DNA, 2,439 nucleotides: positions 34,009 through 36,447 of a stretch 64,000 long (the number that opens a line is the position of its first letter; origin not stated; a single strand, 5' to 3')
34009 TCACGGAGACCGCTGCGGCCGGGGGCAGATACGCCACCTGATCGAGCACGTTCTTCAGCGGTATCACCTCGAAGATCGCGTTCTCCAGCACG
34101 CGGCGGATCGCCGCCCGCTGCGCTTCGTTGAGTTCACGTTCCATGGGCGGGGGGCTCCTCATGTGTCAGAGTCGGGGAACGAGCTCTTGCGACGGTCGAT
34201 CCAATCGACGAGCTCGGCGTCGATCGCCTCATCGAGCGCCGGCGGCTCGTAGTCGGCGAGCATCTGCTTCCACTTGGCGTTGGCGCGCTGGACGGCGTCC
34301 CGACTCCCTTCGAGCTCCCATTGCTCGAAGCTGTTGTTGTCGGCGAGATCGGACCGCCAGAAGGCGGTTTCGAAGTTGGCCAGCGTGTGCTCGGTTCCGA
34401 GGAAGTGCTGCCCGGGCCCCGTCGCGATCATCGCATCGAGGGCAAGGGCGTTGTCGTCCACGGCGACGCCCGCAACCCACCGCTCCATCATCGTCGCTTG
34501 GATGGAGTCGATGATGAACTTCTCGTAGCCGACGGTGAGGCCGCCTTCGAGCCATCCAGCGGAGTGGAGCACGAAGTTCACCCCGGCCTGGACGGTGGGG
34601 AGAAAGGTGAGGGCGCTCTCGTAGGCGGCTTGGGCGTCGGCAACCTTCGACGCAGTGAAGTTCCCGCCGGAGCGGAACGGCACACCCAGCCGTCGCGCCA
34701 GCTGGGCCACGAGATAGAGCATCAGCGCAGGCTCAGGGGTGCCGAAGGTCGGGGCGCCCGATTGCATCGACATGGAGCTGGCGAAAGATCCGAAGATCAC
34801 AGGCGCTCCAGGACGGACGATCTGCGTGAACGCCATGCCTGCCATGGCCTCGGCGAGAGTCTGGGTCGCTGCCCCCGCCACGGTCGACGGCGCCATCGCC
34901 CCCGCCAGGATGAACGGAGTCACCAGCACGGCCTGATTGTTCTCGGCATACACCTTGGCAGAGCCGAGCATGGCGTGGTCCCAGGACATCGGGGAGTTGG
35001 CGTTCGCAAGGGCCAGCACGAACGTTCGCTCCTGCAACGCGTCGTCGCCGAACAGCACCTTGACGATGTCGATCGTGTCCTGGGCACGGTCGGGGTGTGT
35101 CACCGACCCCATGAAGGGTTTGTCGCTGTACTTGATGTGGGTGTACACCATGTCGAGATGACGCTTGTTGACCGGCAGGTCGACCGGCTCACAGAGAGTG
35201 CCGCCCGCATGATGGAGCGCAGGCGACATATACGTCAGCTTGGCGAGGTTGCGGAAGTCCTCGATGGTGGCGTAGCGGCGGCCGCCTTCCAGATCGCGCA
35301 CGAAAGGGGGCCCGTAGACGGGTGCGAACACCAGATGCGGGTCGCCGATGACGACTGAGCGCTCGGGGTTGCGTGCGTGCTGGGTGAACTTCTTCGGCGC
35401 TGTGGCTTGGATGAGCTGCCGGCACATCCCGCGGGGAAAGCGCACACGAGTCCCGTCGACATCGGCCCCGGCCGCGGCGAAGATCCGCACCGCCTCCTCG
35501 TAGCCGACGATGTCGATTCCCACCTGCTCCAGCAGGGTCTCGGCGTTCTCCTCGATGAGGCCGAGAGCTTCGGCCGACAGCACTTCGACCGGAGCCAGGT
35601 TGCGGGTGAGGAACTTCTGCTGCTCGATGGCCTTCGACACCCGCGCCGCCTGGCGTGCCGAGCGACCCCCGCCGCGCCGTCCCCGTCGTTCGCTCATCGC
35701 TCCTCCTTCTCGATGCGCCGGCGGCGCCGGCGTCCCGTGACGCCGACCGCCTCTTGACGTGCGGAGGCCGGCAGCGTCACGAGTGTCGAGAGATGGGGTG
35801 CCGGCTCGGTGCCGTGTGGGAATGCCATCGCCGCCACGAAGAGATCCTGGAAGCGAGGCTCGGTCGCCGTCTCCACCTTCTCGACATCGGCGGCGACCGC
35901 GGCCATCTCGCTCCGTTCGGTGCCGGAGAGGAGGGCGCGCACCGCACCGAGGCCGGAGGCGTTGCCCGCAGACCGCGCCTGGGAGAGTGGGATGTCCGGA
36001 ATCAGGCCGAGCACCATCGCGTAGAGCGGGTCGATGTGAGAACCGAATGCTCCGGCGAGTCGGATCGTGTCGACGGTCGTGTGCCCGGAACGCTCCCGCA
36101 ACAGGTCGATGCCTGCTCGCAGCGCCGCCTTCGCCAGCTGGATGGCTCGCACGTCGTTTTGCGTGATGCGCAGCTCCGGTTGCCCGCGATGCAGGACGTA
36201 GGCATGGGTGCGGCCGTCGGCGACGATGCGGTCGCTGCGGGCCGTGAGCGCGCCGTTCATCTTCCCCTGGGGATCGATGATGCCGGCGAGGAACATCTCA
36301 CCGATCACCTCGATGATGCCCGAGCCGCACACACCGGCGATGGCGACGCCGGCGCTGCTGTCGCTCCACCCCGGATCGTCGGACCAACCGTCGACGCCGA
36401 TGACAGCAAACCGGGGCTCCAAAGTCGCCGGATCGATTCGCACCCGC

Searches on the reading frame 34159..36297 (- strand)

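Call 52: search_protein_families(library=pfam, proteins=[window:34159-36297:-], max_evalue=0.00001)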
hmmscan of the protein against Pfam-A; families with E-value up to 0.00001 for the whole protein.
window:34159-36297:- (712 aa): 1 family
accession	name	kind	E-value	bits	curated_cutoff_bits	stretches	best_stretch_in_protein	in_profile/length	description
PF06253.16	MTTB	-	1.8e-220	732.6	25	1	208-708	1-500/500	Trimethylamine methyltransferase (MTTB)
